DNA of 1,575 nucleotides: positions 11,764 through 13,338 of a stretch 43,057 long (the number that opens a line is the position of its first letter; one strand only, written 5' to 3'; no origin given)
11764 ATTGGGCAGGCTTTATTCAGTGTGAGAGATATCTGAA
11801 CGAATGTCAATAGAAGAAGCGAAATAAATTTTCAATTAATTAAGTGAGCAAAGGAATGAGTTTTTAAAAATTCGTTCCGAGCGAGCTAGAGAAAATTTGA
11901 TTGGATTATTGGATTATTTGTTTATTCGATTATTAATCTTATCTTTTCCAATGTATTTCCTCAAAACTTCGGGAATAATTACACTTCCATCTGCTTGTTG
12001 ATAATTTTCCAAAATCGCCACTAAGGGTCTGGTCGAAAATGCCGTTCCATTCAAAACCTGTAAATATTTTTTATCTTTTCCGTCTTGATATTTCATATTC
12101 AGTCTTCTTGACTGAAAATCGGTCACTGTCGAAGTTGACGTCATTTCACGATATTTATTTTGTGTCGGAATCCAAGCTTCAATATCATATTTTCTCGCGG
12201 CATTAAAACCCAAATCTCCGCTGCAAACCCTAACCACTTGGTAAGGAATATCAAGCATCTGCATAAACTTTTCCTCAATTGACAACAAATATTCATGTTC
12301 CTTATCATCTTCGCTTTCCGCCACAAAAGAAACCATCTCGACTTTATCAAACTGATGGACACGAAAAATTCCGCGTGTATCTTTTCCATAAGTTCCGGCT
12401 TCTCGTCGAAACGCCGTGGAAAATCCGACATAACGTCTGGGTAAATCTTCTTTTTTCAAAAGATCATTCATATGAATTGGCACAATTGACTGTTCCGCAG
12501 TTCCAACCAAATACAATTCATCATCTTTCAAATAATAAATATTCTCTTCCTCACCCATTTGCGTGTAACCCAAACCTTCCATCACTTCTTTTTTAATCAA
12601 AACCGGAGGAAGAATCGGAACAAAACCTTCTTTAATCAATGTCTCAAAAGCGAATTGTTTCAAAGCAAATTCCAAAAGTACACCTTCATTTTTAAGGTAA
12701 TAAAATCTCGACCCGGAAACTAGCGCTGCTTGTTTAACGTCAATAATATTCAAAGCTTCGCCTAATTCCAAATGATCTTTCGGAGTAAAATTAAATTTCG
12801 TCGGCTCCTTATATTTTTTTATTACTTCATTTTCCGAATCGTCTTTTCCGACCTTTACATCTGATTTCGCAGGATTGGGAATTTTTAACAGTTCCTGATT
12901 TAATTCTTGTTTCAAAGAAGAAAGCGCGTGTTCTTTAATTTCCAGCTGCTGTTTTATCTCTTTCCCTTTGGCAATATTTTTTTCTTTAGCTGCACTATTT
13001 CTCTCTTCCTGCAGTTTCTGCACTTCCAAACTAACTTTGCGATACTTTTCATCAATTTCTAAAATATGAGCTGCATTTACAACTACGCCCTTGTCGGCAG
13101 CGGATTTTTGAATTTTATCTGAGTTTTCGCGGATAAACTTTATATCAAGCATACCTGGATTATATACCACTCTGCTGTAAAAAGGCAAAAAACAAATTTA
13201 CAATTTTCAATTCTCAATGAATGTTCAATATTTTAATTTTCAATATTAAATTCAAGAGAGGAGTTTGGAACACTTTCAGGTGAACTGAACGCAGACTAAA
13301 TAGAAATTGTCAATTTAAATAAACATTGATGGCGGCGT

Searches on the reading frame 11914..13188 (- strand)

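Call 18: search_protein_families(library=pfam, proteins=[window:11914-13188:-], max_evalue=0.01)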
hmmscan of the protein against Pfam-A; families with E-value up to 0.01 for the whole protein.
window:11914-13188:- (424 aa): 2 families
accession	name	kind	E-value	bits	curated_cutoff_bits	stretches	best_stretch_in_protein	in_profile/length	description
PF00587.30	tRNA-synt_2b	-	1.8e-33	116.6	29.3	1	222-396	8-179/179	tRNA synthetase class II core domain (G, H, P, S and T)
PF02403.27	Seryl_tRNA_N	-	1.4e-15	57.9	28.2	1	13-105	1-106/108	Seryl-tRNA synthetase N-terminal domain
